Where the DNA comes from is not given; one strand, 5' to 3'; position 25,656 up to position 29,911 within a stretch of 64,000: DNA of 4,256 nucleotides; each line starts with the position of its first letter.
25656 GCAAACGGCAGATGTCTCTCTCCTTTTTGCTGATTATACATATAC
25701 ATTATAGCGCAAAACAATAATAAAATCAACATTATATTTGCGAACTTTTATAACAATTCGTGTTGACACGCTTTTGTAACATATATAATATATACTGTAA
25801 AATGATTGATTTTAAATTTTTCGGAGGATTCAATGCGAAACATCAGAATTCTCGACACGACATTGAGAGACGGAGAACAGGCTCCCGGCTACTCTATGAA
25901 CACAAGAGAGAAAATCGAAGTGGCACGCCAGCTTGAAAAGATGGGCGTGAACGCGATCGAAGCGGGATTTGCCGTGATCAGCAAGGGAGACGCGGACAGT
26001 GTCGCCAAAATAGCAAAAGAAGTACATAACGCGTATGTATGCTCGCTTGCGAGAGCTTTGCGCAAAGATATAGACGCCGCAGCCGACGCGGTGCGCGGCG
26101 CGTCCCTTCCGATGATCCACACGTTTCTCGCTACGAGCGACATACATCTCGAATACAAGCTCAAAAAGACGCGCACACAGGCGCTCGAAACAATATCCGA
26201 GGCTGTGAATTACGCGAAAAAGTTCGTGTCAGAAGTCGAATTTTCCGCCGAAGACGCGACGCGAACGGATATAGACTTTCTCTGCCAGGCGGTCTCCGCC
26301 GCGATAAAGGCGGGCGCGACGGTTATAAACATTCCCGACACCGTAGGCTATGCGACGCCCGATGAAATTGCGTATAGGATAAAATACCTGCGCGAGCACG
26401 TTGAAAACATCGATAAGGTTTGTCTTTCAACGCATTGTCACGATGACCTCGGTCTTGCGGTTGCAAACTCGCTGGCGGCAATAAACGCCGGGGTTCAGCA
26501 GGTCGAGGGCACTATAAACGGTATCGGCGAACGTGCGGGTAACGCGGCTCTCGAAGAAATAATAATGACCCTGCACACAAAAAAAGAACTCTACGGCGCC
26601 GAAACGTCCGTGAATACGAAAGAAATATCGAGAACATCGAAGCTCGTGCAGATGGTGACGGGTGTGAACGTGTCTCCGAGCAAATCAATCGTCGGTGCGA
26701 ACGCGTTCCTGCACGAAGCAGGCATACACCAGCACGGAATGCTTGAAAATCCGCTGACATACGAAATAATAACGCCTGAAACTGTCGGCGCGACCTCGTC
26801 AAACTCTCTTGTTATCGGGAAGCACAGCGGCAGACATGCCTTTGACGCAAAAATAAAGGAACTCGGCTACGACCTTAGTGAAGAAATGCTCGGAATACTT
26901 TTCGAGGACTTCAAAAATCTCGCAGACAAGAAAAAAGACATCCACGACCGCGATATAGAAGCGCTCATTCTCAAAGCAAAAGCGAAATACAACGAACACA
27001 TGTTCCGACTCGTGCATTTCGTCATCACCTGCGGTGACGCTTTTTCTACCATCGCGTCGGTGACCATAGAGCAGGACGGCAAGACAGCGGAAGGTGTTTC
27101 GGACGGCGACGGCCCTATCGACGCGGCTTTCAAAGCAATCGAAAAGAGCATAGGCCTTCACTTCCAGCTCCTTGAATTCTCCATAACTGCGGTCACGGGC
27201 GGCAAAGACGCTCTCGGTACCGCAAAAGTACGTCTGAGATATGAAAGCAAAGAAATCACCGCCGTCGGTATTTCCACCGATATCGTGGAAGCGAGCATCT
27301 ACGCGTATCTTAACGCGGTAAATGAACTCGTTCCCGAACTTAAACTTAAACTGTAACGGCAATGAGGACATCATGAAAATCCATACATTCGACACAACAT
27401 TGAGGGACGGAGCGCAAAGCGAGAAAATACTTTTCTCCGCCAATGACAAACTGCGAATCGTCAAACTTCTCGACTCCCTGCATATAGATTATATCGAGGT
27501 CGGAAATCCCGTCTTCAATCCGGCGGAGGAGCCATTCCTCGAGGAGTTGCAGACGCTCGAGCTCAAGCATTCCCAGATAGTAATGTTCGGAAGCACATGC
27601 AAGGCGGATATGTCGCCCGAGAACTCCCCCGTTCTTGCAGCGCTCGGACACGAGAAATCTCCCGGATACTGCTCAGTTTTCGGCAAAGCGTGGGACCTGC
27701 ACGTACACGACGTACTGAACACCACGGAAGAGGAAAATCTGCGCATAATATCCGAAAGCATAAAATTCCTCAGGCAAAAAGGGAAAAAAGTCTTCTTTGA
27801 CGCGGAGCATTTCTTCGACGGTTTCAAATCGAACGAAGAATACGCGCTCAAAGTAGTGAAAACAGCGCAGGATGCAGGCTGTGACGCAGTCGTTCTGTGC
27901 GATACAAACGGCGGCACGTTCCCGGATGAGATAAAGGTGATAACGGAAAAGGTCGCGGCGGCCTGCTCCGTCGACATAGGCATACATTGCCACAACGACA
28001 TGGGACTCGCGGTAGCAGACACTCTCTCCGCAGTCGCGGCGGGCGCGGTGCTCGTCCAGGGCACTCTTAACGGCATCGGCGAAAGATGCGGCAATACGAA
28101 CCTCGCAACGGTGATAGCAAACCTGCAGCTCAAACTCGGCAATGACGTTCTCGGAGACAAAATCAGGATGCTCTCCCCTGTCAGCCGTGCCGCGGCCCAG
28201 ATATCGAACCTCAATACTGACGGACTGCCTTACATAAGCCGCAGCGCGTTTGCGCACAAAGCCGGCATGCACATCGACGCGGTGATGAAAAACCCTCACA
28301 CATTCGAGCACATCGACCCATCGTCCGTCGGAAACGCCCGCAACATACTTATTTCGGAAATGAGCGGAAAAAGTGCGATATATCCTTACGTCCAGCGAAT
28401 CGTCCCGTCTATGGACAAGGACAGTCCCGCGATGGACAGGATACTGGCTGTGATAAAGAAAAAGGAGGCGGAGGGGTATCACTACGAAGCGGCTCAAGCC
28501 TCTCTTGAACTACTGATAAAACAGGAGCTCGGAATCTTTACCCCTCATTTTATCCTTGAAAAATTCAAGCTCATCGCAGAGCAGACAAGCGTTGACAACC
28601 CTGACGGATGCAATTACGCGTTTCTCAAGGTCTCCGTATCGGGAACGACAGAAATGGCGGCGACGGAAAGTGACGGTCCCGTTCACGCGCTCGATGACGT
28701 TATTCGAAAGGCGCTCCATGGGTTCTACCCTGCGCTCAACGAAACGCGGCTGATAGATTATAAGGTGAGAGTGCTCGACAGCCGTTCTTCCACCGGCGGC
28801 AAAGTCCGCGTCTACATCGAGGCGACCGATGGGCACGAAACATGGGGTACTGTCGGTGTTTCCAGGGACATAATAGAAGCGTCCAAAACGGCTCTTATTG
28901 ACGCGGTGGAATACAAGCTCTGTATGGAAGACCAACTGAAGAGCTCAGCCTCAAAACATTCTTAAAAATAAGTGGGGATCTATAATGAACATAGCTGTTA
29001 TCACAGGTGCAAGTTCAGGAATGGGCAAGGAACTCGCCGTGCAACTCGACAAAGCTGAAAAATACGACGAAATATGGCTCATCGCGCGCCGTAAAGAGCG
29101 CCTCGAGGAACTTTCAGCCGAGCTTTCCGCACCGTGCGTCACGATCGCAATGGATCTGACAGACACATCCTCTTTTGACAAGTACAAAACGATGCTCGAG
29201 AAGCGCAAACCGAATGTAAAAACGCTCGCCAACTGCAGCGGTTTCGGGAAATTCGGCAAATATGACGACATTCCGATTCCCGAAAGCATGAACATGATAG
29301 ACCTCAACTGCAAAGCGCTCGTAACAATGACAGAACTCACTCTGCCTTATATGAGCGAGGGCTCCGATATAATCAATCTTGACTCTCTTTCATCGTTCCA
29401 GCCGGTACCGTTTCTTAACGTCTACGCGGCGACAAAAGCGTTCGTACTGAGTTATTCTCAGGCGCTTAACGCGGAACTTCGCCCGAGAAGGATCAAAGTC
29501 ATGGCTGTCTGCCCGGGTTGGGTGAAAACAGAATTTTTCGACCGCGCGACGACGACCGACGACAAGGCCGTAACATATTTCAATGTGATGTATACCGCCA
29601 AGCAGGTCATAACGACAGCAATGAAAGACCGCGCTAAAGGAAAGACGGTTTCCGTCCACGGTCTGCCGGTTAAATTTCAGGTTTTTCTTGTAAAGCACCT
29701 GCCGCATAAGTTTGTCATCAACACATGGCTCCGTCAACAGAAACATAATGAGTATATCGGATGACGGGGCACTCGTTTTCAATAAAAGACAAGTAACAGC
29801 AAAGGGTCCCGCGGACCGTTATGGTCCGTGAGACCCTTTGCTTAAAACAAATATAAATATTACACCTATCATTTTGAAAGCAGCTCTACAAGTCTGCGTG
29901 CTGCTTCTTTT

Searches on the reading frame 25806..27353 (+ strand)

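Call 84: search_protein_families(library=pfam, proteins=[window:25806-27353:+], max_evalue=0.0001)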
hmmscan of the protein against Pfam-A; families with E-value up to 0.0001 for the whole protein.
window:25806-27353:+ (516 aa): 3 families
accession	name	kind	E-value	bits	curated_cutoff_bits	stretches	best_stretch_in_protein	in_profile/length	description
PF00682.25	HMGL-like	-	1.3e-93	313.6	29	1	13-281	2-260/260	HMGL-like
PF08502.15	LeuA_dimer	-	8.9e-34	116.7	24.9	1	379-508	2-130/131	LeuA allosteric (dimerisation) domain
PF22617.1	HCS_D2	-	9.2e-29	100.1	27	1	295-377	1-82/82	Homocitrate synthase post-HMGL domain-like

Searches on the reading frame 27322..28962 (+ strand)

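Call 84: search_protein_families(library=pfam, proteins=[window:27322-28962:+], max_evalue=0.0001)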
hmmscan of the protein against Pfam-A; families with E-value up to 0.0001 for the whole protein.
window:27322-28962:+ (547 aa): 3 families
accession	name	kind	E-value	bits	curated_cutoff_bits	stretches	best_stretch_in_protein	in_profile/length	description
PF00682.25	HMGL-like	-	4.1e-47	161.2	29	1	20-270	2-241/260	HMGL-like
PF08502.15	LeuA_dimer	-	1.2e-20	74.2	24.9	1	390-532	2-130/131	LeuA allosteric (dimerisation) domain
PF22617.1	HCS_D2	-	9.5e-15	55.2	27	1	306-380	3-76/82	Homocitrate synthase post-HMGL domain-like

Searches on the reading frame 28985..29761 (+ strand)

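Call 84: search_protein_families(library=pfam, proteins=[window:28985-29761:+], max_evalue=0.0001)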
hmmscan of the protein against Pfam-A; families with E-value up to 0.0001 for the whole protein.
window:28985-29761:+ (259 aa): 2 families
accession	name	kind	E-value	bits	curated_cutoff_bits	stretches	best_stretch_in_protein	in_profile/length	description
PF00106.31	adh_short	-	1.3e-37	129.6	26.6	1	3-189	2-191/195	short chain dehydrogenase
PF13561.12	adh_short_C2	-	3.3e-27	96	27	1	8-210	1-205/236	Enoyl-(Acyl carrier protein) reductase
